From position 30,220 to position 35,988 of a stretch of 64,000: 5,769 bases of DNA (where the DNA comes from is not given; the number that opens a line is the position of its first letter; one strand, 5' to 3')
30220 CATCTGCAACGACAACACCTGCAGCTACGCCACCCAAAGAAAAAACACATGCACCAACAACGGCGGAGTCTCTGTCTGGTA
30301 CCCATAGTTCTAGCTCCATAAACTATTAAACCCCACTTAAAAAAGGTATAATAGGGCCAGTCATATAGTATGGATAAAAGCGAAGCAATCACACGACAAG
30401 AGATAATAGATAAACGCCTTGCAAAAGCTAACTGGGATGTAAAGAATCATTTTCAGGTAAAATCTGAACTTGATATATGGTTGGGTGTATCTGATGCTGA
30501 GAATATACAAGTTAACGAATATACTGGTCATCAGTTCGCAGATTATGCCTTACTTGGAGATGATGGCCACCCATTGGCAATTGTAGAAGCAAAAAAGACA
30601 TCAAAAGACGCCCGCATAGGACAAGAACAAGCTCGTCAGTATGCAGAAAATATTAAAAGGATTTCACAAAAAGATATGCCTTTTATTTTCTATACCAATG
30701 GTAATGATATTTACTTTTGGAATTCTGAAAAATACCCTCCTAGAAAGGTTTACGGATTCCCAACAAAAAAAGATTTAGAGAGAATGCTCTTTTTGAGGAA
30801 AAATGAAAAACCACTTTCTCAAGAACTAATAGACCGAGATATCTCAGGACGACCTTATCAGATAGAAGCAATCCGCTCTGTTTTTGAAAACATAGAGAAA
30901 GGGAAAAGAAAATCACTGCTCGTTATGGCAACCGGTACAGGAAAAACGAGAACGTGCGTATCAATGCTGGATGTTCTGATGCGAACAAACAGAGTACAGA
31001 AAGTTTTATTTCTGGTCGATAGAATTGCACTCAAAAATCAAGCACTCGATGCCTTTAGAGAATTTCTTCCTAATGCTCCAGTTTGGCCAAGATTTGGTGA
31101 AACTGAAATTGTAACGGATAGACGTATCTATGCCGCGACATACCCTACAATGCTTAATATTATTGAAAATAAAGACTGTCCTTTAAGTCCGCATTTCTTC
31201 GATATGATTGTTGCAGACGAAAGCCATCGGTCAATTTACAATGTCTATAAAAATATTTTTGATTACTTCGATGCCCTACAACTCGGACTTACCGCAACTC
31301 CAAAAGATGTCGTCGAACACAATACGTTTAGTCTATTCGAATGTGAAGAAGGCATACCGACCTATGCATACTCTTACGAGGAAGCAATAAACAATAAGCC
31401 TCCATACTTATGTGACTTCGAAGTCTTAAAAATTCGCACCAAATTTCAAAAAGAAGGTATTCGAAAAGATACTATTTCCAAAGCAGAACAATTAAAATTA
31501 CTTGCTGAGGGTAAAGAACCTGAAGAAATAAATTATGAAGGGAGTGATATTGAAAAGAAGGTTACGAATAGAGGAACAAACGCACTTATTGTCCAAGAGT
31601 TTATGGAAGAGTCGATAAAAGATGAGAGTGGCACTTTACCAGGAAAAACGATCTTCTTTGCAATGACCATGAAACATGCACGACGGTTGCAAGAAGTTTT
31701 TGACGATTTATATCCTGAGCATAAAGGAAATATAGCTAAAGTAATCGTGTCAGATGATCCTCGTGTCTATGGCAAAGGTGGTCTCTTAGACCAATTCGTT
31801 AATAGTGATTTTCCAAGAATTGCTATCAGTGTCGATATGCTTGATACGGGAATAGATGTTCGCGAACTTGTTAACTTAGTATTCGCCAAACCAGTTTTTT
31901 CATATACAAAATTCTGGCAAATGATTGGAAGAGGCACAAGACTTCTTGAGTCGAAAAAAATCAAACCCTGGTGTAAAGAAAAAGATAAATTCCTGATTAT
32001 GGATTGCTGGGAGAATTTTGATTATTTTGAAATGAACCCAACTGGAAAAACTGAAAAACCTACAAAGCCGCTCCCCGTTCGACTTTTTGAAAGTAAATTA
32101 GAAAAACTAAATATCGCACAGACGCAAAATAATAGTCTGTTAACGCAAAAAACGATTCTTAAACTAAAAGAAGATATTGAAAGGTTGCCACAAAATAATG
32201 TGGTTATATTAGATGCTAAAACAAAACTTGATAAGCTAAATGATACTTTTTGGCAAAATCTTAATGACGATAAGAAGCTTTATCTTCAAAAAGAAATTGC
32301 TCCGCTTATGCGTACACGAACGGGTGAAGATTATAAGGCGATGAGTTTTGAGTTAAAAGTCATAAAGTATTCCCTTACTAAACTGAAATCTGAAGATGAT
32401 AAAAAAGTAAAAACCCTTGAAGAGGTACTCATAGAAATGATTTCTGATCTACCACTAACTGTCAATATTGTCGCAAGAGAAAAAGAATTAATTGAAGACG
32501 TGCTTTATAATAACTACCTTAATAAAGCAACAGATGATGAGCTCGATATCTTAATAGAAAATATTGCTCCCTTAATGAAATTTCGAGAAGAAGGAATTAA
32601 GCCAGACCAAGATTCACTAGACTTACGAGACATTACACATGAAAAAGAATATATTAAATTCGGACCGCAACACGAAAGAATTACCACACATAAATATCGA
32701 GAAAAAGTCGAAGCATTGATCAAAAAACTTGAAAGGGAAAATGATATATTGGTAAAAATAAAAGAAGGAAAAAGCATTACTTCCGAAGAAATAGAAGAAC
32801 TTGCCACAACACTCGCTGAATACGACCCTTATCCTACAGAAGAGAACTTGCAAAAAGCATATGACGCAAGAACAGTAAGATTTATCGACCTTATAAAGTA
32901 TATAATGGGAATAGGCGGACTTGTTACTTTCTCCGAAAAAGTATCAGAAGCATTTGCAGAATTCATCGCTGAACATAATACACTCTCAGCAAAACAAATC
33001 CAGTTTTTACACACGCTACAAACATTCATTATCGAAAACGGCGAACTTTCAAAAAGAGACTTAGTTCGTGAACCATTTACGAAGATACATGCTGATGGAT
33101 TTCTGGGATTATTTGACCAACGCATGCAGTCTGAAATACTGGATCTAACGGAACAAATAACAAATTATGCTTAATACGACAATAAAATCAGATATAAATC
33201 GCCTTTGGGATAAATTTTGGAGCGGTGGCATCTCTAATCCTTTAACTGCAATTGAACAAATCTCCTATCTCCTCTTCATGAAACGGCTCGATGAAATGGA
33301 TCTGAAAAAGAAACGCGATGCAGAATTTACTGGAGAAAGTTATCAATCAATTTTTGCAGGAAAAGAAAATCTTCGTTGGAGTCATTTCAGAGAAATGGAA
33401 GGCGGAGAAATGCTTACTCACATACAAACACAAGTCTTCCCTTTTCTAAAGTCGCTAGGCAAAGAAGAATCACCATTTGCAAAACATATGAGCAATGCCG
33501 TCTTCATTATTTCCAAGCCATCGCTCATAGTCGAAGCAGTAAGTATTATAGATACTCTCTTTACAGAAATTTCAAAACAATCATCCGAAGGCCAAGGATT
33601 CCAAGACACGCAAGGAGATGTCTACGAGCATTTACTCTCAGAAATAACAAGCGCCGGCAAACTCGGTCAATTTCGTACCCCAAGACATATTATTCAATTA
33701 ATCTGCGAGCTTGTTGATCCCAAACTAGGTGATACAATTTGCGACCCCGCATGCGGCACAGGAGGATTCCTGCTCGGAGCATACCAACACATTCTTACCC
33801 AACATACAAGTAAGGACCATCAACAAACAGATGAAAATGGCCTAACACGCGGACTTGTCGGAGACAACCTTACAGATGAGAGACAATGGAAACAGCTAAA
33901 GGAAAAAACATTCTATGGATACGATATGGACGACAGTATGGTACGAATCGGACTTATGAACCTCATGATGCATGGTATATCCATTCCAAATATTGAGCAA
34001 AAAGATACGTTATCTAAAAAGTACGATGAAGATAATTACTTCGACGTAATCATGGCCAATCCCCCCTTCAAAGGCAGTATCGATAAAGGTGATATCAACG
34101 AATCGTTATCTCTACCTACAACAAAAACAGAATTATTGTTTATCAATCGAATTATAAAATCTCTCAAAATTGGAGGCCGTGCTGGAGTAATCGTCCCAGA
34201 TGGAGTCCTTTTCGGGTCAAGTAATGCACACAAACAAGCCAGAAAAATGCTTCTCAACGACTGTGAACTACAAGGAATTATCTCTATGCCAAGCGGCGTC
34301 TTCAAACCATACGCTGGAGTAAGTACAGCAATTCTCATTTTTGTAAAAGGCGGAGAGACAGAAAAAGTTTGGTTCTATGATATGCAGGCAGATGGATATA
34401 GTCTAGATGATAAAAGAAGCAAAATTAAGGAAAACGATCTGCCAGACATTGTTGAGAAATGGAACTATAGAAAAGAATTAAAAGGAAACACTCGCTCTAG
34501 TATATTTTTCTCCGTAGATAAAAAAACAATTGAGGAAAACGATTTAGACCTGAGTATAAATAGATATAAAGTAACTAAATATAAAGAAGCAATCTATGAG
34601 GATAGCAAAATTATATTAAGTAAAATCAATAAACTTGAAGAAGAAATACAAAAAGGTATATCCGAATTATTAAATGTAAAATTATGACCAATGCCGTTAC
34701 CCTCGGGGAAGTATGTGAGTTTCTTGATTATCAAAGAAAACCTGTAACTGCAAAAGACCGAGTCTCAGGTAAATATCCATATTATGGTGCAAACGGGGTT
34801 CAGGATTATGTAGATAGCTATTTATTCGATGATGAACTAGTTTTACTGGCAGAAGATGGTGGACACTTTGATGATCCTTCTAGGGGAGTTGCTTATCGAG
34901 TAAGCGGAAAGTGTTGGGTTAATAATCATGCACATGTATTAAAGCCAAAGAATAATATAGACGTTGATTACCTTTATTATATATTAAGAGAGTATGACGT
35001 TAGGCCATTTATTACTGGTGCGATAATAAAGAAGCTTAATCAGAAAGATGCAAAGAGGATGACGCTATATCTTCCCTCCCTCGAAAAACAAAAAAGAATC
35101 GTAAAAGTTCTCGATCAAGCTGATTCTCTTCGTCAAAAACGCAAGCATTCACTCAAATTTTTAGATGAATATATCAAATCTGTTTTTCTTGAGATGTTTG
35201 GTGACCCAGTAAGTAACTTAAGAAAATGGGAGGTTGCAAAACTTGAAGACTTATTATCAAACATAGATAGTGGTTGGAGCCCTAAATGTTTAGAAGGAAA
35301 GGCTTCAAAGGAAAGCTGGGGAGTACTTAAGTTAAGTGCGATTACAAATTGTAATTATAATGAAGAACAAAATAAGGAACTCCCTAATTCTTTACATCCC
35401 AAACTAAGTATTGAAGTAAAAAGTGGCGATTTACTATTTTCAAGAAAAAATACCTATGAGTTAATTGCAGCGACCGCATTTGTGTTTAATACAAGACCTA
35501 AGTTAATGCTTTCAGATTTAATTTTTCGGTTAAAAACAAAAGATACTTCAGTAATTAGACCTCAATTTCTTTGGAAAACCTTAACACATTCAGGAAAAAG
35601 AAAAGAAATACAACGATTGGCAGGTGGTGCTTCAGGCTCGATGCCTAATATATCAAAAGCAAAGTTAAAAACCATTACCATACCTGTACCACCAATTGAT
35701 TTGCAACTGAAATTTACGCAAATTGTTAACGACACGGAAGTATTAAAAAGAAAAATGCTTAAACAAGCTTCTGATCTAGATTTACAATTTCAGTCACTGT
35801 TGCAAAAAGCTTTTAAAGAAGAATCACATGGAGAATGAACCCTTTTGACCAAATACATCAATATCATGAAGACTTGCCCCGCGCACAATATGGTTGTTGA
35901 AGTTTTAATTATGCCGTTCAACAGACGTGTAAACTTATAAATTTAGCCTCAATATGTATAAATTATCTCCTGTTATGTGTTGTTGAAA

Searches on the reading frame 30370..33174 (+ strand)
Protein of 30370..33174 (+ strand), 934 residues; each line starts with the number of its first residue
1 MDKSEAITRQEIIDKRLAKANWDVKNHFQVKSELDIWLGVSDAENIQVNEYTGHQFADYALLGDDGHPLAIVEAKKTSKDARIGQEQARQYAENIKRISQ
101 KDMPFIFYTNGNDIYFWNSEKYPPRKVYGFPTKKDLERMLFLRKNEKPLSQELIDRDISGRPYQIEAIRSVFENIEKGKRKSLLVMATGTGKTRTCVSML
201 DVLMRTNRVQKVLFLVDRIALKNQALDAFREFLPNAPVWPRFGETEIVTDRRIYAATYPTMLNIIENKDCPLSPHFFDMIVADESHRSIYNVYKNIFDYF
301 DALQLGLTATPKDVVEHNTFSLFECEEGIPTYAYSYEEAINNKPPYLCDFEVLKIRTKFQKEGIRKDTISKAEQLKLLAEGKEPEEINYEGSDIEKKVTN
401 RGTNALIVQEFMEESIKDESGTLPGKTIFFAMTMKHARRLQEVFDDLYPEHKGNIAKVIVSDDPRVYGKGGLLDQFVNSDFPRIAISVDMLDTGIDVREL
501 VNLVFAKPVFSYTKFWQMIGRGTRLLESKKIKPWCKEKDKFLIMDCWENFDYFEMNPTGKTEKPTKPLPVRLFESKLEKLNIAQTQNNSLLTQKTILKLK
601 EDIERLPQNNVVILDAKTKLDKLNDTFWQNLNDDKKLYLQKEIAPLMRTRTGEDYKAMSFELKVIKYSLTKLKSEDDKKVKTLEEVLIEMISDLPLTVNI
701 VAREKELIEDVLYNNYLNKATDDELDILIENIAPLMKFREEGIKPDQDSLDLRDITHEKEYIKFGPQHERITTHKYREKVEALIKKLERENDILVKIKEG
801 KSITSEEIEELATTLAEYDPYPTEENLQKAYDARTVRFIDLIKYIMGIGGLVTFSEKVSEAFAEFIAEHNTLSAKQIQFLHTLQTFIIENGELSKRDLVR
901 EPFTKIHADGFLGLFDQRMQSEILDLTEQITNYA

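Call 21: search_protein_families(library=pfam, proteins=[window:30370-33174:+], max_evalue=0.001)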
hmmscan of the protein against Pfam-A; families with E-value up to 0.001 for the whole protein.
window:30370-33174:+ (934 aa): 7 families
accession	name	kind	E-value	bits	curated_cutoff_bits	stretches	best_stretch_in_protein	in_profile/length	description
PF04851.21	ResIII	-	7.1e-39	133.8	22.5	1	158-312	2-163/164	Type III restriction enzyme, res subunit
PF08463.15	EcoEI_R_C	-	2.1e-25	90.1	24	1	775-929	2-161/163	EcoEI R protein C-terminal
PF18766.7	SWI2_SNF2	-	9.2e-15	55.3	26.7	1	163-363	1-203/221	SWI2/SNF2 ATPase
PF00270.35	DEAD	-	1.6e-08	34.9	26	1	162-315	2-164/167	DEAD/DEAH box helicase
PF04313.20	HSDR_N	-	2.7e-07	31.1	25.1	1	19-122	82-195/198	Type I restriction enzyme R protein N terminus (HSDR_N)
PF00271.37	Helicase_C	-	0.00014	22.6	23.5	0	425-524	16-108/110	Helicase conserved C-terminal domain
PF13588.12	HSDR_N_2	-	0.0004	20.9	25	0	45-121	29-98/110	Type I restriction enzyme R protein N terminus (HSDR_N)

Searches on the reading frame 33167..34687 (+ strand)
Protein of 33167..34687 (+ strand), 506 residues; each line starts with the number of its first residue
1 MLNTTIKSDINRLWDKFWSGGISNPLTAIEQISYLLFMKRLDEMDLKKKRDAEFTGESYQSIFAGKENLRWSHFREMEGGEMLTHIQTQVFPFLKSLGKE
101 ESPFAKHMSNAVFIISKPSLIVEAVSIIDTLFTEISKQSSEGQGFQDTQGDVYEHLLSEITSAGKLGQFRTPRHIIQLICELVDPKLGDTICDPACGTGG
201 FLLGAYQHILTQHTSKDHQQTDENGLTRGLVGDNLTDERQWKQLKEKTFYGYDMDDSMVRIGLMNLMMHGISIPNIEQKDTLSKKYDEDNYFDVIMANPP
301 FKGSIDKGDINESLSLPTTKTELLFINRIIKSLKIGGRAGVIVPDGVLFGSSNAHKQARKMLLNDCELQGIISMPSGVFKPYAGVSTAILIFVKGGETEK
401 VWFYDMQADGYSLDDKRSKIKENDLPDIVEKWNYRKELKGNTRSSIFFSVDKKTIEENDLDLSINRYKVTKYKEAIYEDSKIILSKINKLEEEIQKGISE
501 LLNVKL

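Call 21: search_protein_families(library=pfam, proteins=[window:33167-34687:+], max_evalue=0.001)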
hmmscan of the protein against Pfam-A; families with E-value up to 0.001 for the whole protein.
window:33167-34687:+ (506 aa): 6 families
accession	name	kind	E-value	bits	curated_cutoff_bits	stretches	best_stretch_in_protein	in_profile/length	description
PF02384.22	N6_Mtase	-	4.2e-65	220.5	20.4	1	146-471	3-306/311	N-6 DNA Methylase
PF12161.14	HsdM_N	-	3.5e-15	57.3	24.5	1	6-127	1-134/135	HsdM N-terminal domain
PF01170.24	UPF0020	-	2.4e-11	44.2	22.3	1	181-314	22-144/197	RMKL-like, methyltransferase domain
PF07669.17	Eco57I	-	1.4e-10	42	25.3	1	277-379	69-171/171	Eco57I restriction-modification methylase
PF20473.4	MmeI_Mtase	-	3.9e-05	23.4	27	1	190-268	22-84/259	MmeI, DNA-methyltransferase domain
PF13847.12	Methyltransf_31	-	0.00014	22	27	0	243-339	25-107/145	Methyltransferase domain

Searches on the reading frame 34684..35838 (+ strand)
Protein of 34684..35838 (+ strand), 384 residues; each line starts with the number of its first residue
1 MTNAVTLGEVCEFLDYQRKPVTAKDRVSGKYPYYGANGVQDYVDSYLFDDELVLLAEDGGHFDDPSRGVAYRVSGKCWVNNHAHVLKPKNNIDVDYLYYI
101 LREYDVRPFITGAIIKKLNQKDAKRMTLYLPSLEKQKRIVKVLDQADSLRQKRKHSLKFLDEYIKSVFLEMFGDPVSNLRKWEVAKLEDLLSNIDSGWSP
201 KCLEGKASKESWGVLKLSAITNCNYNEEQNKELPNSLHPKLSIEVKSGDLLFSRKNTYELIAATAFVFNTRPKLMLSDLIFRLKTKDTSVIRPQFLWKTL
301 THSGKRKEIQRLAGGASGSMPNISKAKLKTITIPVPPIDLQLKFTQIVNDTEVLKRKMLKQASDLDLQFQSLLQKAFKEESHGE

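Call 21: search_protein_families(library=pfam, proteins=[window:34684-35838:+], max_evalue=0.001)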
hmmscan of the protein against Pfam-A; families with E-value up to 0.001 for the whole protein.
window:34684-35838:+ (384 aa): 1 family
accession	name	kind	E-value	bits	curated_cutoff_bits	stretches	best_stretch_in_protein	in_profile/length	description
PF01420.25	Methylase_S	-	5.8e-30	105.2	22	2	5-155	7-164/168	Type I restriction modification DNA specificity domain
